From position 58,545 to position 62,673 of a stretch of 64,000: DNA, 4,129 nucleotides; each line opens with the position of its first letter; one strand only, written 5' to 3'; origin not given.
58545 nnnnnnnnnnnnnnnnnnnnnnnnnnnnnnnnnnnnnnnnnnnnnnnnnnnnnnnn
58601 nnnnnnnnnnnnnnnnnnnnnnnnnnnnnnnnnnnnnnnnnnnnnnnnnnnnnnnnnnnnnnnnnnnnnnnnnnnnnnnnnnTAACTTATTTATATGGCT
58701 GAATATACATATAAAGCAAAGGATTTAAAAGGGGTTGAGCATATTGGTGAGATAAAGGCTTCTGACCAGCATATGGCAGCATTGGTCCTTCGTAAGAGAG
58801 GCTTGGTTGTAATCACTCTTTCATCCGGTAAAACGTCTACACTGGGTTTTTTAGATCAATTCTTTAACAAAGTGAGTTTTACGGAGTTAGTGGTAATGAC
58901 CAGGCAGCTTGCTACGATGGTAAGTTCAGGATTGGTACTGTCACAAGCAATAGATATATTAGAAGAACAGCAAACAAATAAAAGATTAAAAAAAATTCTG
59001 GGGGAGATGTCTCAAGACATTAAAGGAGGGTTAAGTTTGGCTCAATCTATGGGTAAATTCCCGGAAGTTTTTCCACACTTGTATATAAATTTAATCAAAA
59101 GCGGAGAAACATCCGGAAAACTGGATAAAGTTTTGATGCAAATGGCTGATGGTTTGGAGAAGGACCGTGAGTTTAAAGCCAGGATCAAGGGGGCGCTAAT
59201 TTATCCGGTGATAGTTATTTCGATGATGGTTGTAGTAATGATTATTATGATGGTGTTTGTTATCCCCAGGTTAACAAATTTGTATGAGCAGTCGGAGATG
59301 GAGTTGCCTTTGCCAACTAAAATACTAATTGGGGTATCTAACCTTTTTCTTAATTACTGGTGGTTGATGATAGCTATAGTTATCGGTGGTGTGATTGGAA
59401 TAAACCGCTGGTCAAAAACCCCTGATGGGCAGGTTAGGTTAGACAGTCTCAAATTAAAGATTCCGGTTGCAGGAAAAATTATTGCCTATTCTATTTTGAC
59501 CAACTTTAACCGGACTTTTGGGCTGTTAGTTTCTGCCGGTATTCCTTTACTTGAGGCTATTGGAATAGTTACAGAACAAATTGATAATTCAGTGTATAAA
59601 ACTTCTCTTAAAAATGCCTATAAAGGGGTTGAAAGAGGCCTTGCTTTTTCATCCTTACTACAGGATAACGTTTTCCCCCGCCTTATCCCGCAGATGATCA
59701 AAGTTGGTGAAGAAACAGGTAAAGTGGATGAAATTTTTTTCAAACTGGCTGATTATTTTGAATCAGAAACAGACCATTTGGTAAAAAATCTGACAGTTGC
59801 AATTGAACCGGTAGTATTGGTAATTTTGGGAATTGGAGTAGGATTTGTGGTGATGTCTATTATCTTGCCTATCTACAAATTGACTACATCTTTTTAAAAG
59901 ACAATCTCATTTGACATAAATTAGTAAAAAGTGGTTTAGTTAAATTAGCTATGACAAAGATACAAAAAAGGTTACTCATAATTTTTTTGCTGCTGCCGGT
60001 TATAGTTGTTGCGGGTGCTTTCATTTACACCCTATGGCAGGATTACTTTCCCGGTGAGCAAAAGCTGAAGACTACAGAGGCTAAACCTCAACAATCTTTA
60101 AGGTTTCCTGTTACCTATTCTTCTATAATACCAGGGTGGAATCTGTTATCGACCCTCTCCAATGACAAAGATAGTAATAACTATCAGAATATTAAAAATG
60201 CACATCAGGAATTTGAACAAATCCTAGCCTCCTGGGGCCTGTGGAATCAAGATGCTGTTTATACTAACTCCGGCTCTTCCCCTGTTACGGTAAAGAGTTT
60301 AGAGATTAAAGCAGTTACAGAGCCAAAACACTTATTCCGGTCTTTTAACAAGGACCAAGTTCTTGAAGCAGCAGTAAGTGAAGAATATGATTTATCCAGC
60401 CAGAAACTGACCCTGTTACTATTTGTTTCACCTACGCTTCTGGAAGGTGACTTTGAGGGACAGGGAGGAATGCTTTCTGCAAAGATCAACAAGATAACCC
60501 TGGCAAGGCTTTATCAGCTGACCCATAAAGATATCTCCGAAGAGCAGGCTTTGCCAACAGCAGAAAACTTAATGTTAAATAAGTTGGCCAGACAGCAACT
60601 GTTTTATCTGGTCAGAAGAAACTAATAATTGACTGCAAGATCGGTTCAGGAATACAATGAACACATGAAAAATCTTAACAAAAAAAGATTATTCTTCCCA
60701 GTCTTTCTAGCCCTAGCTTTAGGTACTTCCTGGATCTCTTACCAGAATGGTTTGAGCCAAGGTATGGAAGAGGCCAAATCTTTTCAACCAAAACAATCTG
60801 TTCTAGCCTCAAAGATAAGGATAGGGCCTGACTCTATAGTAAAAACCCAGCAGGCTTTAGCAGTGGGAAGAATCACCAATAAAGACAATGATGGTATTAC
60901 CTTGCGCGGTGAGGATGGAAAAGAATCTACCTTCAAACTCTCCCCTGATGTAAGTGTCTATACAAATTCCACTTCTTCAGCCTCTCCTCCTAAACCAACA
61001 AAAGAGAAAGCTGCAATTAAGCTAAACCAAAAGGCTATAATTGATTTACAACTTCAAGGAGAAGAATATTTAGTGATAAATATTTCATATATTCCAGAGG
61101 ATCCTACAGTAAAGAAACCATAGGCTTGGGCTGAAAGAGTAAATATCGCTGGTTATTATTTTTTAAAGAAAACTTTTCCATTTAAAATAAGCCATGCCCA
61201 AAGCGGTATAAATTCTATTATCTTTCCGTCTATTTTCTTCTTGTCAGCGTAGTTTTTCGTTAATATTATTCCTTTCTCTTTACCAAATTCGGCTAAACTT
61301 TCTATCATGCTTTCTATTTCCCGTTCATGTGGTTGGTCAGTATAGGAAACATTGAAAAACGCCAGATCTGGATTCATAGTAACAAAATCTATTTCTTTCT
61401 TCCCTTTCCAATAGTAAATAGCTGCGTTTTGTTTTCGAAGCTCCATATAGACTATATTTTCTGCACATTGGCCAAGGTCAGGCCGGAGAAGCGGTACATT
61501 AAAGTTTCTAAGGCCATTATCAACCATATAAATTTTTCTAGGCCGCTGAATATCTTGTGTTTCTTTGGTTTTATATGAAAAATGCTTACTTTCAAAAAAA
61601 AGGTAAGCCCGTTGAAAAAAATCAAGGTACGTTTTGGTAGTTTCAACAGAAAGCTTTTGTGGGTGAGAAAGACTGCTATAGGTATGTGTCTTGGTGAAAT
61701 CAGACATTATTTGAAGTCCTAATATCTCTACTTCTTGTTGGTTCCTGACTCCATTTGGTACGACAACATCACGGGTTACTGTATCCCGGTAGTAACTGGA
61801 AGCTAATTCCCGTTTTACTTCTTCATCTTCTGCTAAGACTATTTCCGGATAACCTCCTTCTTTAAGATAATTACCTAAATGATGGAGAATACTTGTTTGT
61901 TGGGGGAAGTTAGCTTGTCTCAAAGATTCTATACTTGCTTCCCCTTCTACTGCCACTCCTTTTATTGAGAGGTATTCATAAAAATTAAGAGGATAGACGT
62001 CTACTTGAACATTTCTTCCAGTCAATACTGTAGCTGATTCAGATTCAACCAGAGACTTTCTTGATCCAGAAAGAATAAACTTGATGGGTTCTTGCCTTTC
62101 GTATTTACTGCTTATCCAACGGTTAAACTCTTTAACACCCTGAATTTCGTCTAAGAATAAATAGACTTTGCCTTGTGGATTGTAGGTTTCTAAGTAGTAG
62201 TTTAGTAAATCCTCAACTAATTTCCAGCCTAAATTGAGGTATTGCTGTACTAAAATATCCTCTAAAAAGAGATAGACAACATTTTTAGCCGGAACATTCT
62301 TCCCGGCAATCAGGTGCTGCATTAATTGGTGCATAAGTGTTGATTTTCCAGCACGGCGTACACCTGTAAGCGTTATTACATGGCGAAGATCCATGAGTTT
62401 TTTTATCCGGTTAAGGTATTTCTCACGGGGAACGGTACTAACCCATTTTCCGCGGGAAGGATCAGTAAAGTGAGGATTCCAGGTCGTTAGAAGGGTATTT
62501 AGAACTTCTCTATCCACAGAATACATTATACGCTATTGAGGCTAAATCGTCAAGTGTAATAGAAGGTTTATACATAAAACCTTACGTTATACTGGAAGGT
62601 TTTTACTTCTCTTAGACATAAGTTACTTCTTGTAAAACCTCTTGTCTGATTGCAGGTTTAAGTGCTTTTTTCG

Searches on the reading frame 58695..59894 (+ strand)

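Call 41: search_protein_families(library=pfam, proteins=[window:58695-59894:+], max_evalue=0.001)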
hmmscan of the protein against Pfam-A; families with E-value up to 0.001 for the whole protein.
window:58695-59894:+ (400 aa): 2 families
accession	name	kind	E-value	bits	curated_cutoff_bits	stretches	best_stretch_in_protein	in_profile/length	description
PF00482.28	T2SSF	-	5.6e-61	204.5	25.2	2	69-191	2-125/125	Type II secretion system (T2SS), protein F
PF20177.3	DUF6542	-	0.00024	21.5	27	0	168-241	53-120/123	Domain of unknown function (DUF6542)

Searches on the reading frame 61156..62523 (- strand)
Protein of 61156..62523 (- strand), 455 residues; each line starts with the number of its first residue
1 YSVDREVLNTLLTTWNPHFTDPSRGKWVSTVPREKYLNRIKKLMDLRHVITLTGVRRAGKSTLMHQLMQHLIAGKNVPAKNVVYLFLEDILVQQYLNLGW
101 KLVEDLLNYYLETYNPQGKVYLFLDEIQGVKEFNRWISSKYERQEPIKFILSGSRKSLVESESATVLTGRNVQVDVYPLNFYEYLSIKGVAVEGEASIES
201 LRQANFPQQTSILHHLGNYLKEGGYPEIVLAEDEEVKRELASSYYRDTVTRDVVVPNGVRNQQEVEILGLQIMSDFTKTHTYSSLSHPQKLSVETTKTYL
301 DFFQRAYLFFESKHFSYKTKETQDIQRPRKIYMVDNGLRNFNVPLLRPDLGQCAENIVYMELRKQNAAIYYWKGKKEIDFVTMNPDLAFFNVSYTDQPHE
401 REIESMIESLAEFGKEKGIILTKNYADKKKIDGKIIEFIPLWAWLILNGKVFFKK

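Call 41: search_protein_families(library=pfam, proteins=[window:61156-62523:-], max_evalue=0.001)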
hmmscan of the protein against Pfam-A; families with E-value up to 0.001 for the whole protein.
window:61156-62523:- (455 aa): 4 families
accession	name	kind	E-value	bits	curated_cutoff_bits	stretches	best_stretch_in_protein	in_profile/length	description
PF13173.12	AAA_14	-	2.8e-31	108.6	27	1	48-185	3-129/129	AAA domain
PF13635.12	DUF4143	-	3.5e-17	63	28.1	1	251-384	2-147/160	Domain of unknown function (DUF4143)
PF01637.24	ATPase_2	-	8.2e-05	23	33.2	0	33-75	4-47/225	ATPase domain predominantly from Archaea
PF13481.12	AAA_25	-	0.00055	20.1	27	1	39-89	25-82/195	AAA domain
